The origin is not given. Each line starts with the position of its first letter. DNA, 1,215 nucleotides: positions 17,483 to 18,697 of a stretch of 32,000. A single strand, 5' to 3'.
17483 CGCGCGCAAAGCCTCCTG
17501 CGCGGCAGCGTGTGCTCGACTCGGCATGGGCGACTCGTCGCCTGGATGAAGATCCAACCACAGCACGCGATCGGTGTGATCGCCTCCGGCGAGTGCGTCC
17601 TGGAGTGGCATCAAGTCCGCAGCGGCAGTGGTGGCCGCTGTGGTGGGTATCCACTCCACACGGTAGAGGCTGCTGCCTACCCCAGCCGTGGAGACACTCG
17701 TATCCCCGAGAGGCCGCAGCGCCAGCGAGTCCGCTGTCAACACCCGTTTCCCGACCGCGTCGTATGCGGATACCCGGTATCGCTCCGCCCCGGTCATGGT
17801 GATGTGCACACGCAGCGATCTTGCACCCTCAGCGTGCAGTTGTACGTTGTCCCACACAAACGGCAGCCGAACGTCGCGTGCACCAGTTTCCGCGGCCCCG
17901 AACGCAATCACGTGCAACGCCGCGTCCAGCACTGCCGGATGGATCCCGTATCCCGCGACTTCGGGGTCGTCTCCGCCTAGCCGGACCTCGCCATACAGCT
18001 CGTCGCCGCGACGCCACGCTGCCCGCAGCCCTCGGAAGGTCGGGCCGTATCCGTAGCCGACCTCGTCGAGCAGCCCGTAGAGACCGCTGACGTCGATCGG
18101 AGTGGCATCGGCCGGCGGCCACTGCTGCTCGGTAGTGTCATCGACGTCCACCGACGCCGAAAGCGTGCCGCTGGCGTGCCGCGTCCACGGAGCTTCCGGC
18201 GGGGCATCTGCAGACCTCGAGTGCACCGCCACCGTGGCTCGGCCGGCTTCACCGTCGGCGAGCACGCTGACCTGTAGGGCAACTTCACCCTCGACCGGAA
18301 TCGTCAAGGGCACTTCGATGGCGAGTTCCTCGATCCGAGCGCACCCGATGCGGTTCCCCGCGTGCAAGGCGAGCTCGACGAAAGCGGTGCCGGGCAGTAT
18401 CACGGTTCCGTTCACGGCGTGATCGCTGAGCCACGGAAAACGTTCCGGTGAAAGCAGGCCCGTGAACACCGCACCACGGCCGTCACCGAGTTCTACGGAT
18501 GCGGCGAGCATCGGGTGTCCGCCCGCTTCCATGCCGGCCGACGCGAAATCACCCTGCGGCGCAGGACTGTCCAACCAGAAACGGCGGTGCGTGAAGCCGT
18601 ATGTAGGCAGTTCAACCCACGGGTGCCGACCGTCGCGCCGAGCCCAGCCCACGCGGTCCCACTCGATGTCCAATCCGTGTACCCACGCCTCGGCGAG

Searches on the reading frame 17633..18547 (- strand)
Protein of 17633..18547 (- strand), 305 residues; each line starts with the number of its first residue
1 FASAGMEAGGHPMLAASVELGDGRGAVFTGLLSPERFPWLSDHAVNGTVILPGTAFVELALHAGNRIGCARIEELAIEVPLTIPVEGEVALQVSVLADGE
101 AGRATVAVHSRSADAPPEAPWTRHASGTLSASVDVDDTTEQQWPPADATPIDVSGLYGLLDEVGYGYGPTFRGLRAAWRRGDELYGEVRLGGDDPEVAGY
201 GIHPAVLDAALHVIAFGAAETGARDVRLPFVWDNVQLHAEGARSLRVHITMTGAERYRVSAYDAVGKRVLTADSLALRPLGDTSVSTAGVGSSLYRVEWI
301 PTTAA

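Call 8: search_protein_families(library=pfam, proteins=[window:17633-18547:-], max_evalue=10)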
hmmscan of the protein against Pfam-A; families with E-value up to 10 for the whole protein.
seq(305 aa): 2 families
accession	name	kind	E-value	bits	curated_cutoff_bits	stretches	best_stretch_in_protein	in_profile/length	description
PF21089.3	PKS_DH_N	-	4.4e-29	100.9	27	1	11-111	1-103/103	Polyketide synthase dehydratase domain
PF14765.12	PS-DH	-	1.2e-26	93.7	23.7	1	138-284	4-163/166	Polyketide synthase dehydratase N-terminal domain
